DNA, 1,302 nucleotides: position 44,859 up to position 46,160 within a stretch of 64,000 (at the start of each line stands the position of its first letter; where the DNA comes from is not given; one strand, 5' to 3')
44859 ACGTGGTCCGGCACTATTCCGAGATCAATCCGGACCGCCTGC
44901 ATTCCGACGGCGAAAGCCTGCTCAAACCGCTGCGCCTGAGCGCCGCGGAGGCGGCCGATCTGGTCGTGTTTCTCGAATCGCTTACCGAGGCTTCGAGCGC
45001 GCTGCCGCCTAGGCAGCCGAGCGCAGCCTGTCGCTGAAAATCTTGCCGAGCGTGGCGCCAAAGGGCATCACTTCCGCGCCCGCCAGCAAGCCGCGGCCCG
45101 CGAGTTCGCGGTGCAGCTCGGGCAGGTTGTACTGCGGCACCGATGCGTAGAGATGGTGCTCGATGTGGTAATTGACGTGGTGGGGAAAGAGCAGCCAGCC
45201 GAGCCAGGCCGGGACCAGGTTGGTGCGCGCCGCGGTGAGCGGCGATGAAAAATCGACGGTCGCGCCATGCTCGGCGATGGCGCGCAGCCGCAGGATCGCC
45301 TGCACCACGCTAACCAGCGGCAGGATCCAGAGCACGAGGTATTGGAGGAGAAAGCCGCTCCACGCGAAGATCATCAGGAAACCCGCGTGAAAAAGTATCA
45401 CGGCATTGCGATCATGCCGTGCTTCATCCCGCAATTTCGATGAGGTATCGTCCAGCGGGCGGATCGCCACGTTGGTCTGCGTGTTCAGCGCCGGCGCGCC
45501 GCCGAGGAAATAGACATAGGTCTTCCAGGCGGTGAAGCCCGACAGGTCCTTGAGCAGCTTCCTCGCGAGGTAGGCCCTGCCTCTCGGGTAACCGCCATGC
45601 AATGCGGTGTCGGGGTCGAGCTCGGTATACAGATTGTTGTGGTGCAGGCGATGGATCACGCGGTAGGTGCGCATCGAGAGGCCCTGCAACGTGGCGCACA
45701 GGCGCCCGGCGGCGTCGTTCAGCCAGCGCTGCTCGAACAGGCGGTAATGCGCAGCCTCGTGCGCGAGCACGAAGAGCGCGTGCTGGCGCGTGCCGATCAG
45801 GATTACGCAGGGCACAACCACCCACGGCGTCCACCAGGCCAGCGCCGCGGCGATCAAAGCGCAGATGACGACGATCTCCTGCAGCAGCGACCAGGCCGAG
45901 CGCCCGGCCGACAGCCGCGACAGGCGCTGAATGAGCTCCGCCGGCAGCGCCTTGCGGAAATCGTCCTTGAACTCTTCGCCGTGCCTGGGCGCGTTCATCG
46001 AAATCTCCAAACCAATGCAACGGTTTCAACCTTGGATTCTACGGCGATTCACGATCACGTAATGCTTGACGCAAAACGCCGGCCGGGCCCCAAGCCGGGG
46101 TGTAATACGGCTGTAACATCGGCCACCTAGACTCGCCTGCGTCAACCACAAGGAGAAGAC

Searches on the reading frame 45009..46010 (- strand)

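Call 6: search_protein_families(library=pfam, proteins=[window:45009-46010:-])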
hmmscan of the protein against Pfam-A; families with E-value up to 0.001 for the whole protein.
window:45009-46010:- (333 aa): 1 family
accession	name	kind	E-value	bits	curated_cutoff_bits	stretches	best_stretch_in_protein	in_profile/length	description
PF00487.30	FA_desaturase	-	2e-38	133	29.7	1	62-305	3-240/253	Fatty acid desaturase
